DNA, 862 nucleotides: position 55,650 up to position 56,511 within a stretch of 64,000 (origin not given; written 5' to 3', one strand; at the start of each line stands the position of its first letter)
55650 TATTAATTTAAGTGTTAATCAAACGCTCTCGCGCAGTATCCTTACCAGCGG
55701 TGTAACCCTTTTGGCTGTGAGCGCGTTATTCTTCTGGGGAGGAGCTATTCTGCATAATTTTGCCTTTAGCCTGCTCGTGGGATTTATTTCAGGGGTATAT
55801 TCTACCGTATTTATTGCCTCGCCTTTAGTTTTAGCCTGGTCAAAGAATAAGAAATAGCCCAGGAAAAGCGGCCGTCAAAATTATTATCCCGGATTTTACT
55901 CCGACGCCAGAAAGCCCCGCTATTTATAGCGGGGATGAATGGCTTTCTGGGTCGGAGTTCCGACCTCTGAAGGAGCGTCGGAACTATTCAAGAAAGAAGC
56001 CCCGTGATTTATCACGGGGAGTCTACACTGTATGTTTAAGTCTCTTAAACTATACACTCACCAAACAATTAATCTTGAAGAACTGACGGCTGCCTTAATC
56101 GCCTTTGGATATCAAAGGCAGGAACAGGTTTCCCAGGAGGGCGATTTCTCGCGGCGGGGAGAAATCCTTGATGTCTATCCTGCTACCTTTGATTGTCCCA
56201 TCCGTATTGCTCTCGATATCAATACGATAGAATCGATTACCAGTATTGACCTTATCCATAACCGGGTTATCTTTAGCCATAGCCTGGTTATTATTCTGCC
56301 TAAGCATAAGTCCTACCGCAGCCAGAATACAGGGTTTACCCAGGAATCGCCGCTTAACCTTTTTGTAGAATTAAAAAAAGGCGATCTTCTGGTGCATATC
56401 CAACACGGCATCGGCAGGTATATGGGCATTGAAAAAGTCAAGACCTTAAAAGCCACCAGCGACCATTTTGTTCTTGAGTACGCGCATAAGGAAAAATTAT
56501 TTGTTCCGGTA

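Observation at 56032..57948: Minimal Mfd: RNAP-interacting domain plus translocase only, with the UvrA-recruiting D2 and the autoinhibitory D7 absent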

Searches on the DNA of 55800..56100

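Call 75: search_rna_families(source=window, start=55800, end=56100, threshold=evalue, max_evalue=1)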
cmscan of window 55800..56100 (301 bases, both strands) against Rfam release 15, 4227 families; matches with E-value up to 1: 2.
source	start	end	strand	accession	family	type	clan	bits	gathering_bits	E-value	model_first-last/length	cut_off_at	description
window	55888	55964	-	RF00717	mir-315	Gene; miRNA;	-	19.9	63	0.49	1-83/83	no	mir-315 microRNA precursor family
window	55914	56043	+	RF00062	HgcC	Gene;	-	15.4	50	0.21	1-130/130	no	HgcC family RNA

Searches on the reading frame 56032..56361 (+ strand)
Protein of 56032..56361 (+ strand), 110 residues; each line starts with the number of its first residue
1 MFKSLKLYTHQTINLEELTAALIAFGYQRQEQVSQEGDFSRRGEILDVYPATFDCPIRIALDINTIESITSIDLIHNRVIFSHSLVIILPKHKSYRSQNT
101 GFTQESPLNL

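Call 48: search_solved_structures(query=window:56032-56361:+, max_evalue=1, show_alignments=3)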
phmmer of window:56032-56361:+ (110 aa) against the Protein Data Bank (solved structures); distinct sequences matched with E-value up to 1: 24.
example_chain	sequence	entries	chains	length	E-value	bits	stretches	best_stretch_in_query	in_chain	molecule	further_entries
3hjh_A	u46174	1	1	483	1.4e-06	31.5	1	10-93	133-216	Transcription-repair-coupling factor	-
4dfc_A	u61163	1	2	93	1.7e-06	31.2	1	5-89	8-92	Transcription-repair-coupling factor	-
2b2n_A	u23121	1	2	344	1.8e-06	31.1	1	10-93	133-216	Transcription-repair coupling factor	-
1c4o_A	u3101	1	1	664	2.2e-06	30.8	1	16-74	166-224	DNA NUCLEOTIDE EXCISION REPAIR ENZYME UVRB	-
1d2m_A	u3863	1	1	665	2.2e-06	30.8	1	16-74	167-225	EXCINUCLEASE ABC SUBUNIT B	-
6x26_A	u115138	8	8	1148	5.8e-06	29.4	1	10-93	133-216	Transcription-repair-coupling factor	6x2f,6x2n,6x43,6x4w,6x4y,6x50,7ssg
2eyq_A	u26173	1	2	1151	5.9e-06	29.4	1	10-93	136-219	Transcription-repair coupling factor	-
9n07_A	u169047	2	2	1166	6e-06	29.4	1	10-93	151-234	Transcription-repair-coupling factor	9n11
6xeo_A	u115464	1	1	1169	6e-06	29.4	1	10-93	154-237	Transcription-repair-coupling factor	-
6ac6_A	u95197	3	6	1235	1.9e-05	27.8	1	13-66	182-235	Mycobacterium smegmatis Mfd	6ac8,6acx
7egt_A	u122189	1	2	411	0.00014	25.1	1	16-74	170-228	UvrABC system protein B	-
2d7d_A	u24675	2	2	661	0.00036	23.7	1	6-91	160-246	UvrABC system protein B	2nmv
3v4r_A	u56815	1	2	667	0.00037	23.7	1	6-91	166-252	UvrABC system protein B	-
9gy7_E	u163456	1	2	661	0.00048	23.3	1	15-91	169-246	UvrABC system protein B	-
3fpn_B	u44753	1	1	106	0.00076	22.7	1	13-91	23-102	Geobacillus stearothermophilus UvrB interaction domain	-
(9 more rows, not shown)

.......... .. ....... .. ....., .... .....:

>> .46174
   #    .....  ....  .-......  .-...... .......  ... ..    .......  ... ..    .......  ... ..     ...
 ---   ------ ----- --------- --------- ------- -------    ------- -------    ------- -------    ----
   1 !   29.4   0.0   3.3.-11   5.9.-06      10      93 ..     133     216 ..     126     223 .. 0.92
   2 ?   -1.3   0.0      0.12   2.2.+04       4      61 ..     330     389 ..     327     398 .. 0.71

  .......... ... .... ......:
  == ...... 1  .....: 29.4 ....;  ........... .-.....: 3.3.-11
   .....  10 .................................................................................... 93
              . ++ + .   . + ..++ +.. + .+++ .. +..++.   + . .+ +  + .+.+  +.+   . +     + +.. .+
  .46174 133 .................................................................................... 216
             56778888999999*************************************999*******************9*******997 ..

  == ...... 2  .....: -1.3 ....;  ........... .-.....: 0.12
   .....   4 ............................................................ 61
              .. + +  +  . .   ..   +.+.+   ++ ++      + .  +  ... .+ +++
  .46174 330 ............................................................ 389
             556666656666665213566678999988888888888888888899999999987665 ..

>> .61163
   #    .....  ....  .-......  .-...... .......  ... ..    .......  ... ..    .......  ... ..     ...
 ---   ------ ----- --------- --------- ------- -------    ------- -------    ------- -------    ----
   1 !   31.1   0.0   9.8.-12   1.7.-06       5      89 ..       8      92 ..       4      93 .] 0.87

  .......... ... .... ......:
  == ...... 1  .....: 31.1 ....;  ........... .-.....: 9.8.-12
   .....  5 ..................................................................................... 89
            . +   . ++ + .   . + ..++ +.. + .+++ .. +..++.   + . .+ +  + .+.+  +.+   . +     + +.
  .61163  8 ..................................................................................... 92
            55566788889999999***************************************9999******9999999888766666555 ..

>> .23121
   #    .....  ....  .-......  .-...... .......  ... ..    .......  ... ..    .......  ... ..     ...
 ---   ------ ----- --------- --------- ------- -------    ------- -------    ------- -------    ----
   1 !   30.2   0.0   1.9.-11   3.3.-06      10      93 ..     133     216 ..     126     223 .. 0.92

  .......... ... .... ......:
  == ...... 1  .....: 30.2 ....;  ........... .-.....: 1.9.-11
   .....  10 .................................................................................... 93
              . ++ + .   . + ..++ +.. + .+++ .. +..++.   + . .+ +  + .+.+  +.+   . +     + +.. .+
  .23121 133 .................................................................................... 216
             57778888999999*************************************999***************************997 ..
